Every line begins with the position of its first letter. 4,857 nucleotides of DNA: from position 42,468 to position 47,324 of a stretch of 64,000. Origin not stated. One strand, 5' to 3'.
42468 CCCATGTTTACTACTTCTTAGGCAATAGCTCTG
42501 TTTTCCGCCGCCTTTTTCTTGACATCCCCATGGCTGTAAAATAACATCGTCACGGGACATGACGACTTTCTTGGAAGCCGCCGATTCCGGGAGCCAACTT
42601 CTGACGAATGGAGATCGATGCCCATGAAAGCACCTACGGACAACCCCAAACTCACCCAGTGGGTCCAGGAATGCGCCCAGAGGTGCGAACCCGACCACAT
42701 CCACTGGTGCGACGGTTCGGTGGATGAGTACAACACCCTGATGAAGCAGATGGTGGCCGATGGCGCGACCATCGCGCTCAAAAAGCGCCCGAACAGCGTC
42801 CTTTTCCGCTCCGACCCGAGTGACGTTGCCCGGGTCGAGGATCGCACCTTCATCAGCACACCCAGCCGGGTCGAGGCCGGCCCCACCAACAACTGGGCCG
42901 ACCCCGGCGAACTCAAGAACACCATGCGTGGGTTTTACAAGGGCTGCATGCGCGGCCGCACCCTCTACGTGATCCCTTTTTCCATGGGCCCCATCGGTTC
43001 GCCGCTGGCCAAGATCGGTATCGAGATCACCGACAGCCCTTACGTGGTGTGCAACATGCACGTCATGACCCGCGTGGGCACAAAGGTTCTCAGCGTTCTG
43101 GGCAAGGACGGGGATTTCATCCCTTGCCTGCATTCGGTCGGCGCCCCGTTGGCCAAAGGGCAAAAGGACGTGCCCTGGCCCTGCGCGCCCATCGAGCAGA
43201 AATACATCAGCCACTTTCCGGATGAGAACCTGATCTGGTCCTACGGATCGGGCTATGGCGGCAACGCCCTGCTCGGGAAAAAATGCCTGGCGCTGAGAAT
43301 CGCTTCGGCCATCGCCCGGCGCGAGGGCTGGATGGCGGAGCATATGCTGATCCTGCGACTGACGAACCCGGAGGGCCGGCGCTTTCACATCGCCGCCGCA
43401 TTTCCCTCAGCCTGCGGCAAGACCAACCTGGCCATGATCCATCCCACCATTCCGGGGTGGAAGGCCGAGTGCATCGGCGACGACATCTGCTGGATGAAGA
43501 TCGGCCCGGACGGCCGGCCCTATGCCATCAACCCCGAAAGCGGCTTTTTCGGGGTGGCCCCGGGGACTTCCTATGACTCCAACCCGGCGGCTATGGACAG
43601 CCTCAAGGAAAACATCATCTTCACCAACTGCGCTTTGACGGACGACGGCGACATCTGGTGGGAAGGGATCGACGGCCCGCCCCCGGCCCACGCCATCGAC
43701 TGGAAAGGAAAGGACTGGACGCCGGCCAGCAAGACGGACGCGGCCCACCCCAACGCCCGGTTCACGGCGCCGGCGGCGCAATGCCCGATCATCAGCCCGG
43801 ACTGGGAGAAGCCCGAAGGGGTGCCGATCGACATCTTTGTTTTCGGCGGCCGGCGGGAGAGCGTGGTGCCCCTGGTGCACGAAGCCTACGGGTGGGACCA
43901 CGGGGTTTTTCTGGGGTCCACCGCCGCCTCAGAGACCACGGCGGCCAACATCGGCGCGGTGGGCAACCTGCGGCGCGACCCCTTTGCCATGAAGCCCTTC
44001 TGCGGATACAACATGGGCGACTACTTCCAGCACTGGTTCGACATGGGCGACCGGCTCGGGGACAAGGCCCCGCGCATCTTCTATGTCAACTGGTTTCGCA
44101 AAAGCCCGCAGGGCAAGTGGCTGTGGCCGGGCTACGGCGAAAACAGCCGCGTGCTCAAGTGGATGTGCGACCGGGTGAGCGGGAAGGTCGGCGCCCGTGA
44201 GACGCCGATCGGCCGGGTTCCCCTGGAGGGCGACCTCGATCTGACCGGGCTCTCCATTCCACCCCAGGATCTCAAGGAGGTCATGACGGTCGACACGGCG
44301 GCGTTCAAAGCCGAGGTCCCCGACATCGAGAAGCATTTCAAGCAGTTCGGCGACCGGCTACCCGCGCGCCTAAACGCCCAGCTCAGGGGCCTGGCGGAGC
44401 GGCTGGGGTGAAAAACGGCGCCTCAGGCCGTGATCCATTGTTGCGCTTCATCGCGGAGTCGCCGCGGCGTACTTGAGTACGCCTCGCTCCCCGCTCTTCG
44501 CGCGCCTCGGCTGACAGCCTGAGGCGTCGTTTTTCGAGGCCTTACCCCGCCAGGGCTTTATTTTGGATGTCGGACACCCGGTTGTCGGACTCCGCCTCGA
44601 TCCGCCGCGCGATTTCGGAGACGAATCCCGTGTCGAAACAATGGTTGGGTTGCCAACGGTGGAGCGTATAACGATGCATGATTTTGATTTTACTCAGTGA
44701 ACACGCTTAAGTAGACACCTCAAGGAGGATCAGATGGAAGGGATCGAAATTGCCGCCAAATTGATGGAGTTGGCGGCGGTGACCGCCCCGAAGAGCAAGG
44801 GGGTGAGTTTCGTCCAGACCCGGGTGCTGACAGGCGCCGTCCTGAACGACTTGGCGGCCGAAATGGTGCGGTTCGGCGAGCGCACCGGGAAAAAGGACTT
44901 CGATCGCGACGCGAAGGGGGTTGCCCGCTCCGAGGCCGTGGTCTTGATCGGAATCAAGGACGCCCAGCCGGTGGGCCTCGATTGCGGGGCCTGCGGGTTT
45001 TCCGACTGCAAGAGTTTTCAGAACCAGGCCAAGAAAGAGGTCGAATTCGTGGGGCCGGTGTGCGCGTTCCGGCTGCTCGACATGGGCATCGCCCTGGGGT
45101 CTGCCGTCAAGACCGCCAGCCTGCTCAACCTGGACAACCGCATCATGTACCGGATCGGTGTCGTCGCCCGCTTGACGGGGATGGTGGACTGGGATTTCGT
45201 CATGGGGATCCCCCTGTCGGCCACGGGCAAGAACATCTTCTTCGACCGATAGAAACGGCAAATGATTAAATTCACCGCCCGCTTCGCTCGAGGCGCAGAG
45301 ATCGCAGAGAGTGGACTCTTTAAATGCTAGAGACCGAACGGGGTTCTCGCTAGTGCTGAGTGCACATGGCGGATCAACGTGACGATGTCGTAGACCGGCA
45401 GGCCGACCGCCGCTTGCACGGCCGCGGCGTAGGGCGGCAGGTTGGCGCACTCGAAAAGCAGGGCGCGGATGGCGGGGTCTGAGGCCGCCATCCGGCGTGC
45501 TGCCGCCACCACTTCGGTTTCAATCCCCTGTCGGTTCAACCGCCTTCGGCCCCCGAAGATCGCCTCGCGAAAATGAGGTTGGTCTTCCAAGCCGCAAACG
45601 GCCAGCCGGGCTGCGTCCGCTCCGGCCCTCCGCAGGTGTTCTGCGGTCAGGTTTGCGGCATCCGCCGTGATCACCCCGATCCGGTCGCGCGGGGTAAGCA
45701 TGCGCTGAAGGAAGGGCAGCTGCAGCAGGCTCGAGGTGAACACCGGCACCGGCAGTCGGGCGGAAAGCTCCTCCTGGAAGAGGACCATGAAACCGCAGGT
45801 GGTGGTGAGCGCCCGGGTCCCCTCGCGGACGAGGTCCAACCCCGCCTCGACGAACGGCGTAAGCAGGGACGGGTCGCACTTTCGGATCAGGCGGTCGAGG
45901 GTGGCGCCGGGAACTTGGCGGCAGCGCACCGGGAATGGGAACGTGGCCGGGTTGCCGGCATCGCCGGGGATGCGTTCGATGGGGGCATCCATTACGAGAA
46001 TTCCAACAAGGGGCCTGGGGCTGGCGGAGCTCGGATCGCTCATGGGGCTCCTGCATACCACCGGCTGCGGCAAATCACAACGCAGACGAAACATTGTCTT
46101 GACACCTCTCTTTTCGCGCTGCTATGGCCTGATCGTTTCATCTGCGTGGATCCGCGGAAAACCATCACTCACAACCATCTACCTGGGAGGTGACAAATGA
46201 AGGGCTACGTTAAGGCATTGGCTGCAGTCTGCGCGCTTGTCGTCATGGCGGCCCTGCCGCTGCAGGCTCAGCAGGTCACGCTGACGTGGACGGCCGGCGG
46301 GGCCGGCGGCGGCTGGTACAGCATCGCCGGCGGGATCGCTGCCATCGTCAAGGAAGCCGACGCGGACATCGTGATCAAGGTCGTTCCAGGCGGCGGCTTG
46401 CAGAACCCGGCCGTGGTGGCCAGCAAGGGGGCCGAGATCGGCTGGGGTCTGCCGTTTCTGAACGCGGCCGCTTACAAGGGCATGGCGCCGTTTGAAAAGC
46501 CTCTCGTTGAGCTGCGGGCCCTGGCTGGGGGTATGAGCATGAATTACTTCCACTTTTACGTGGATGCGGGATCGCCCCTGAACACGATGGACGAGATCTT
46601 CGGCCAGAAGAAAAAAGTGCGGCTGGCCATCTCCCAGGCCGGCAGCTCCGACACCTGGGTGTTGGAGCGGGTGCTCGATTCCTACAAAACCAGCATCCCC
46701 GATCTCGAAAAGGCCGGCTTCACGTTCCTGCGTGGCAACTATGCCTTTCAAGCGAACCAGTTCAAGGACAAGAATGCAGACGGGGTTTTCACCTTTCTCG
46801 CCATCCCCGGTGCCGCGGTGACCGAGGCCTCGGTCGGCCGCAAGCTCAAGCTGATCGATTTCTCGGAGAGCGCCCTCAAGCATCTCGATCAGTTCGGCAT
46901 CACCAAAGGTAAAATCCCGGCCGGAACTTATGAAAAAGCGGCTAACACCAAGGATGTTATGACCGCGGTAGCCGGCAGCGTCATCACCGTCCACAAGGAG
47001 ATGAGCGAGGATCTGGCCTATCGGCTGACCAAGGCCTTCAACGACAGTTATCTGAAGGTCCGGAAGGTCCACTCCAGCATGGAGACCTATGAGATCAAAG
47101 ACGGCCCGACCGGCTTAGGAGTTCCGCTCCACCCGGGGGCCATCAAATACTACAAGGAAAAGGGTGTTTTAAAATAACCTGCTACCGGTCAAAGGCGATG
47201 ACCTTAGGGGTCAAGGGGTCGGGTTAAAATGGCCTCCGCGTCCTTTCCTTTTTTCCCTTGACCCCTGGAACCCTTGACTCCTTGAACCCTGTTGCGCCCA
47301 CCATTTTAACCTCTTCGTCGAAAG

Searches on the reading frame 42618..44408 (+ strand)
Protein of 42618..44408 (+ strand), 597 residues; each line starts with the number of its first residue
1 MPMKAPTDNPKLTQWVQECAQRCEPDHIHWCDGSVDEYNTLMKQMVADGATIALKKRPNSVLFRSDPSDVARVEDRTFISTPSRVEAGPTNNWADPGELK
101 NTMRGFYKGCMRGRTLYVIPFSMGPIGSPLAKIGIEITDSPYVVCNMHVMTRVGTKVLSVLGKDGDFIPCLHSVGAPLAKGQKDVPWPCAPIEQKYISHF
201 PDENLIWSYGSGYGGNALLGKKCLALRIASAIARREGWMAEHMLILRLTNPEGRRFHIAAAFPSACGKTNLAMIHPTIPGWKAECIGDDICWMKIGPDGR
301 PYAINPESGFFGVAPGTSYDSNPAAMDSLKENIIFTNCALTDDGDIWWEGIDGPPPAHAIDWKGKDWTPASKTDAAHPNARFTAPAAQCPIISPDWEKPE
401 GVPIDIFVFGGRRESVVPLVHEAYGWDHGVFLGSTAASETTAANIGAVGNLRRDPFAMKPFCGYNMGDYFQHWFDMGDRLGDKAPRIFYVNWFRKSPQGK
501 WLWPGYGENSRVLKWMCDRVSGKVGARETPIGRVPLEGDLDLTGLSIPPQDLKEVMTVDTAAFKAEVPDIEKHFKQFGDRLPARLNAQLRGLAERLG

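Call 41: search_protein_families(library=ncbifam, proteins=[window:42618-44408:+], max_evalue=1e-10)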
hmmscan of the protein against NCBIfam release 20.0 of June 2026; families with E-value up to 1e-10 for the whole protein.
window:42618-44408:+ (597 aa): 1 family
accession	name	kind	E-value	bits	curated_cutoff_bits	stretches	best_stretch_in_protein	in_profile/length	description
NF003253.0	PRK04210.1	equivalog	1.5e-286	951.7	504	1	4-596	15-607/612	phosphoenolpyruvate carboxykinase (GTP)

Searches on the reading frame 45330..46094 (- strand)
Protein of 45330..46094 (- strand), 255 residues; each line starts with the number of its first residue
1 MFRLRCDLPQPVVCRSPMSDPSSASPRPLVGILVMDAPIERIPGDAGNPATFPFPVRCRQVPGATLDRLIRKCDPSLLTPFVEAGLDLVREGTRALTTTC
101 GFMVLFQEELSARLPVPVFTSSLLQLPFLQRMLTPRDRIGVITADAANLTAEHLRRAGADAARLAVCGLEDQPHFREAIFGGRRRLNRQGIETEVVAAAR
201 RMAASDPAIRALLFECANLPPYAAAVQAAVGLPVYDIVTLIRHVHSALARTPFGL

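Call 41: search_protein_families(library=ncbifam, proteins=[window:45330-46094:-], max_evalue=1e-10)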
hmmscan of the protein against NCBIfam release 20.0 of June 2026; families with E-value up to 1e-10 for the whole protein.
window:45330-46094:- (255 aa): 1 family
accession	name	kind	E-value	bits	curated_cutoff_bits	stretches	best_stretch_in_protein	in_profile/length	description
NF005679.0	PRK07475.1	subfamily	1.4e-84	283.3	231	1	24-253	11-242/246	hypothetical protein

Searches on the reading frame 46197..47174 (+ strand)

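Call 41: search_protein_families(library=ncbifam, proteins=[window:46197-47174:+], max_evalue=1e-10)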
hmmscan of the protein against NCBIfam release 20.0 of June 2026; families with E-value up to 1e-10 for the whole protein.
window:46197-47174:+ (326 aa): 1 family
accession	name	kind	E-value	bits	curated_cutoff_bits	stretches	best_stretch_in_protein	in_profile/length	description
TIGR02122.1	TRAP_TAXI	subfamily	2.2e-46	158.2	84.35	1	1-323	1-320/320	TAXI family TRAP transporter solute-binding subunit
